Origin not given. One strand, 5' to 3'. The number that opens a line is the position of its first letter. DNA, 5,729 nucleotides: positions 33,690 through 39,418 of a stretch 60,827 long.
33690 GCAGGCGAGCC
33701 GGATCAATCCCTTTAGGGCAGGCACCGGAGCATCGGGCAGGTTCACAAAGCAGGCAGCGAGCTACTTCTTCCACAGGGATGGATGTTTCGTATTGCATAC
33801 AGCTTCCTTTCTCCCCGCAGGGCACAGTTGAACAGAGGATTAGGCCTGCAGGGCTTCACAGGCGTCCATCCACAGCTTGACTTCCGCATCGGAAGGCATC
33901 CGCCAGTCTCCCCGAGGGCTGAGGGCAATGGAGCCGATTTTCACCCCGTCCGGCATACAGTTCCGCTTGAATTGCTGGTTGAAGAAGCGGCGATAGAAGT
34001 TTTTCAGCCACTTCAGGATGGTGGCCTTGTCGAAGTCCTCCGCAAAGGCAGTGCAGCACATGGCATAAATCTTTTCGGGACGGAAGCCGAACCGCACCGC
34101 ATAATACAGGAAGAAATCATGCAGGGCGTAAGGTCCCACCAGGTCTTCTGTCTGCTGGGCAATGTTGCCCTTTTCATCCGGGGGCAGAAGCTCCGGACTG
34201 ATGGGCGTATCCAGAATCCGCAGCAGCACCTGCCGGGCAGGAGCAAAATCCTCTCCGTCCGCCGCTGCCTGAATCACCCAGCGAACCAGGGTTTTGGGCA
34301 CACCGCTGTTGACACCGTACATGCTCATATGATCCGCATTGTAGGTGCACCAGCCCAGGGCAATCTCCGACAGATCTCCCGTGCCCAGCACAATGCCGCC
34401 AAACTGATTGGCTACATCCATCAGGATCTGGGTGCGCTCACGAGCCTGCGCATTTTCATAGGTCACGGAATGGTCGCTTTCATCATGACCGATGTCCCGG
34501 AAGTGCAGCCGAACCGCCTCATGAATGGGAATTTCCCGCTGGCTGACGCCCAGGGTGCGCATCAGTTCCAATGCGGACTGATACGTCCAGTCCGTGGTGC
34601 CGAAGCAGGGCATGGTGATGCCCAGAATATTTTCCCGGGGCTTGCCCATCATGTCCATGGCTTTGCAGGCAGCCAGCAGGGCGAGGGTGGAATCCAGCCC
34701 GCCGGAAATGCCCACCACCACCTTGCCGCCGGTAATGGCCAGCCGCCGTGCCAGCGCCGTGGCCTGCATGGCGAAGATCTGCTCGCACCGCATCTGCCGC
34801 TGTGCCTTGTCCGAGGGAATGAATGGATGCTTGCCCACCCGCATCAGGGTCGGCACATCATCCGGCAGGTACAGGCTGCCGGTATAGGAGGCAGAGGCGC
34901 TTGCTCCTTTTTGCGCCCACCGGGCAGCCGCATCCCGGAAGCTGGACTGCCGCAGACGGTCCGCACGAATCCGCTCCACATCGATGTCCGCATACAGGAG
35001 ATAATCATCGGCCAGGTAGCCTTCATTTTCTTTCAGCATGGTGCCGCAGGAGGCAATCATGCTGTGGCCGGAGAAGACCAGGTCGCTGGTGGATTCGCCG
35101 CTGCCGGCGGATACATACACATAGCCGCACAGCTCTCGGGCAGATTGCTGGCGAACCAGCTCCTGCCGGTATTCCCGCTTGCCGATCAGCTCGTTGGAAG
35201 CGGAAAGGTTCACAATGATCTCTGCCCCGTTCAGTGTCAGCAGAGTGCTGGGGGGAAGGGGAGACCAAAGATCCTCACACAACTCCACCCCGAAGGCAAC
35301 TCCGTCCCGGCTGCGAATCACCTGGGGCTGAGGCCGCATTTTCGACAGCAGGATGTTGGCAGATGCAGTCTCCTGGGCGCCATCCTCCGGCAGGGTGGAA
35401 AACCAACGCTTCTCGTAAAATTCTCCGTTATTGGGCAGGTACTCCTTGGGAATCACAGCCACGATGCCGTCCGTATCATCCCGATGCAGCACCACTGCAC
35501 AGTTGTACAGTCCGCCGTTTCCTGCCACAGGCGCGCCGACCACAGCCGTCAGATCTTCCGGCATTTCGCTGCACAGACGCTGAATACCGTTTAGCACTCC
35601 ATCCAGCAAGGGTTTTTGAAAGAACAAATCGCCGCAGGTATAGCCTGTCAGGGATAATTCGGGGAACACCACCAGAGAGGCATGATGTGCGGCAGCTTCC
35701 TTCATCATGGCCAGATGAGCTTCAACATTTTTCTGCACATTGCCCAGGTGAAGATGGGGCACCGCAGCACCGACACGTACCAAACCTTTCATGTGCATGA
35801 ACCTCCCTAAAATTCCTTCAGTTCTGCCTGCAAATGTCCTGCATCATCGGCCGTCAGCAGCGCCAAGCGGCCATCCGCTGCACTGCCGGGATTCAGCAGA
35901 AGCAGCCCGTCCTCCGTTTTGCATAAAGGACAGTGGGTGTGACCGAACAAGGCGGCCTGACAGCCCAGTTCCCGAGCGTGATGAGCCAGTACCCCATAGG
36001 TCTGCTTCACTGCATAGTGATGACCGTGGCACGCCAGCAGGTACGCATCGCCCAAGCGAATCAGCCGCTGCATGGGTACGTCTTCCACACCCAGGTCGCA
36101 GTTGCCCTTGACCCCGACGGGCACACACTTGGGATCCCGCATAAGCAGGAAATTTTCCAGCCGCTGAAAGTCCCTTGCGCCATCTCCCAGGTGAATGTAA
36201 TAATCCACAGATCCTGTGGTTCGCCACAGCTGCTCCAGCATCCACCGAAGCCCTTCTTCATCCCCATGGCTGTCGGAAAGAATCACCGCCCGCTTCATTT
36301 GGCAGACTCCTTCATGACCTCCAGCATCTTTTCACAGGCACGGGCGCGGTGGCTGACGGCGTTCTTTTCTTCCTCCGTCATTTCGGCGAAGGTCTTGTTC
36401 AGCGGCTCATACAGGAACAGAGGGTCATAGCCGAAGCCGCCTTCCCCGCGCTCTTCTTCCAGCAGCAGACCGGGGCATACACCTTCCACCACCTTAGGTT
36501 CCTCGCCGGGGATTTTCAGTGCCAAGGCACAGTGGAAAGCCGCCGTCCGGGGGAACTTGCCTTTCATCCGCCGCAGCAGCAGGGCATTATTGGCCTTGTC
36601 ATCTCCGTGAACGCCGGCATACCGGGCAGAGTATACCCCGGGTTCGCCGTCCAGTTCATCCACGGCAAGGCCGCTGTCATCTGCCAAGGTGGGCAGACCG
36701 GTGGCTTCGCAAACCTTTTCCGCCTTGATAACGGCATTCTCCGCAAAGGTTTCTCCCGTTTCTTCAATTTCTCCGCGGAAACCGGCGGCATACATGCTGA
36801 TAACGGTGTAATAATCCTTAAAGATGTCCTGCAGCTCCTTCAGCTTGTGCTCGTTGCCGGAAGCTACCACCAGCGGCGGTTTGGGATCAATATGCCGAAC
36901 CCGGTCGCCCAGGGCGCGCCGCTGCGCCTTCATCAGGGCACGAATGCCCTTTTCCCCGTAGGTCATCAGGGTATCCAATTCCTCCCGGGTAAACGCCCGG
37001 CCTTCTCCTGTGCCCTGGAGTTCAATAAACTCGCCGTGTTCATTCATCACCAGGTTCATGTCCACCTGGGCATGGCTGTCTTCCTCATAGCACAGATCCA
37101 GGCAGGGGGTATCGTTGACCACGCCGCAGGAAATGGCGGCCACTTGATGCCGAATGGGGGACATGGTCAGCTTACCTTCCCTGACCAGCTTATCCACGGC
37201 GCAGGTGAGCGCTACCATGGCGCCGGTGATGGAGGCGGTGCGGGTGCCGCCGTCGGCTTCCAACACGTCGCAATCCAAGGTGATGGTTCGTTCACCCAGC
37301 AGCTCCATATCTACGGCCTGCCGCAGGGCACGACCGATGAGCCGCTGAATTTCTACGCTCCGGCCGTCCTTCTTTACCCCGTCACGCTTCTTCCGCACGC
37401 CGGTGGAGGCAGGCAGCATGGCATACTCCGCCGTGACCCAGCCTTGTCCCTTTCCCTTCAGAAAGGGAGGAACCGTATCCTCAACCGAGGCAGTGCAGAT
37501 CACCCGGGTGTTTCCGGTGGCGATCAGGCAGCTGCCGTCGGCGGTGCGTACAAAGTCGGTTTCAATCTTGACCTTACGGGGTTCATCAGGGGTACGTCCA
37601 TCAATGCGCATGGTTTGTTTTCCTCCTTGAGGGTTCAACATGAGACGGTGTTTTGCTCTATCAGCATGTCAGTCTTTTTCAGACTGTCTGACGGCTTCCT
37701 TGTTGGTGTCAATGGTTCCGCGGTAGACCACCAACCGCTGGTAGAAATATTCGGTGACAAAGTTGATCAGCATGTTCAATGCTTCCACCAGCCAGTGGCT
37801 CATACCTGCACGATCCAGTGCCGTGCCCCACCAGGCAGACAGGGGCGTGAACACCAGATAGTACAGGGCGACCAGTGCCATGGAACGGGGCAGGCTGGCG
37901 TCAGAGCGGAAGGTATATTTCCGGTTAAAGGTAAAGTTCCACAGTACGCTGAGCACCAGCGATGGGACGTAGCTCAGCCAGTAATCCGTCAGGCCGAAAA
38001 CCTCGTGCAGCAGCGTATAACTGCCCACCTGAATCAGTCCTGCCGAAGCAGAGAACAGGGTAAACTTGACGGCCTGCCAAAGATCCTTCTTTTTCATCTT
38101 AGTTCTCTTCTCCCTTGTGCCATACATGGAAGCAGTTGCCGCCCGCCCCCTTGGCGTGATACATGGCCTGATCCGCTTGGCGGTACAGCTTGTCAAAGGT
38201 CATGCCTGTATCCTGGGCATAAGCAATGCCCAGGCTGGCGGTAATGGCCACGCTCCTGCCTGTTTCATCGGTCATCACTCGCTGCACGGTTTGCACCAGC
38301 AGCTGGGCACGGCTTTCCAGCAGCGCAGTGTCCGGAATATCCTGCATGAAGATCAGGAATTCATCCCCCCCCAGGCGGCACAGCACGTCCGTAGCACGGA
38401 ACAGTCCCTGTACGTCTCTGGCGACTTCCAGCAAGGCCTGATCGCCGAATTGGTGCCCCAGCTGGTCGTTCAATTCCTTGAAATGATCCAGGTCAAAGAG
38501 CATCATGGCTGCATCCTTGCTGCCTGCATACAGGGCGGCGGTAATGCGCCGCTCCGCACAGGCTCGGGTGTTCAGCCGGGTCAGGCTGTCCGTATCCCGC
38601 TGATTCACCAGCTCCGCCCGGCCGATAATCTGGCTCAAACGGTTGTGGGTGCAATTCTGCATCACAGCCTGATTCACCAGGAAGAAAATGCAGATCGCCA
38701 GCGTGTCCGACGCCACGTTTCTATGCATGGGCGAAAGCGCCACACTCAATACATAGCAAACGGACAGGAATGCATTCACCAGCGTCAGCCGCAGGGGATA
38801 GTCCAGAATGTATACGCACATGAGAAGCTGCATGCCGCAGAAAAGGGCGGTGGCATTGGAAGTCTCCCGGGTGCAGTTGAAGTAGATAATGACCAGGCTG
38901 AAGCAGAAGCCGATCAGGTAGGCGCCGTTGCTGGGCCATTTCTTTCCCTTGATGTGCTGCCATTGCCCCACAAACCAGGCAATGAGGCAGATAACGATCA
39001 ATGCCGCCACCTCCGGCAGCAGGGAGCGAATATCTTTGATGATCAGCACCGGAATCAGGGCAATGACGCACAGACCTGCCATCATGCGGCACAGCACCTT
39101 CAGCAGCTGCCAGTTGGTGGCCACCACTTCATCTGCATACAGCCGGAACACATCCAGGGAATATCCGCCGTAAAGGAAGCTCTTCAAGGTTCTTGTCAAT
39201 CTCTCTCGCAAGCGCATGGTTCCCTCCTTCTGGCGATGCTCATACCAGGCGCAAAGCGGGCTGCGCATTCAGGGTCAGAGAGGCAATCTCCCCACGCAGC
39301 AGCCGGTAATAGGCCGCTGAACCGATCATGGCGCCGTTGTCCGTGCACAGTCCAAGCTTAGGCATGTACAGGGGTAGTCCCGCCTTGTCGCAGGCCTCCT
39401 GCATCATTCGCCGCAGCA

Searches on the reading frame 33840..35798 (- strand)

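Call 70: search_protein_families(library=pfam, proteins=[window:33840-35798:-], max_evalue=0.00001)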
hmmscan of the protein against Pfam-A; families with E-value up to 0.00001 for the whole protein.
window:33840-35798:- (652 aa): 2 families
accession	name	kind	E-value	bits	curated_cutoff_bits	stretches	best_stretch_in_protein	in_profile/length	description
PF02540.23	NAD_synthase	-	3.3e-25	89.1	21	1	359-492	20-146/242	NAD synthase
PF00795.27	CN_hydrolase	-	9.6e-23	81.3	23.2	1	20-281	13-255/256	Carbon-nitrogen hydrolase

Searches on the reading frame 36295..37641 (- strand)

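Call 71: search_protein_families(library=pfam, proteins=[window:36295-37641:-], max_evalue=0.00001)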
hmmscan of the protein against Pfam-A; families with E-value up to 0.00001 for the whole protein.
window:36295-37641:- (448 aa): 3 families
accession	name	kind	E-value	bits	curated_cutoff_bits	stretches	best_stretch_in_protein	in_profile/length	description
PF01725.21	Ham1p_like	-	1.1e-65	221.5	22.5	1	257-441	1-185/186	Ham1 family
PF01138.27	RNase_PH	-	1.4e-28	100.3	25.5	1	21-148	2-127/130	3' exoribonuclease family, domain 1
PF03725.20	RNase_PH_C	-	2.3e-14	53.5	20.8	1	165-231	1-66/67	3' exoribonuclease family, domain 2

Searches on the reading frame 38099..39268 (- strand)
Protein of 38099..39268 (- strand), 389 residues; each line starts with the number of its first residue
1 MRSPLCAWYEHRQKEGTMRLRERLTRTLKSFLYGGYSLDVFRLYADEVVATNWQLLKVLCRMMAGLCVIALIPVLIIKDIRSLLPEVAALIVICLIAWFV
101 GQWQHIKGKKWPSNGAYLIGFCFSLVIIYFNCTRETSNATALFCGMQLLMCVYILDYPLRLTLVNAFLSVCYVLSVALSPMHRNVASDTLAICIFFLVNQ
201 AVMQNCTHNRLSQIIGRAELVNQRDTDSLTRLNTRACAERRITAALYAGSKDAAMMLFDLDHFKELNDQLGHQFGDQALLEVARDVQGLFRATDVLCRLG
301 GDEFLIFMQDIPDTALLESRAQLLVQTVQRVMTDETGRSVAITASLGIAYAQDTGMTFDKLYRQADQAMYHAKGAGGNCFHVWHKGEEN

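Call 71: search_protein_families(library=pfam, proteins=[window:38099-39268:-], max_evalue=0.00001)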
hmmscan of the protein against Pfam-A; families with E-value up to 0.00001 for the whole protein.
window:38099-39268:- (389 aa): 1 family
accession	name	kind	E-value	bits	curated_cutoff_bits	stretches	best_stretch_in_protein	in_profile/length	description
PF00990.26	GGDEF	-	1.8e-38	132.3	23.8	1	226-378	3-160/161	Diguanylate cyclase, GGDEF domain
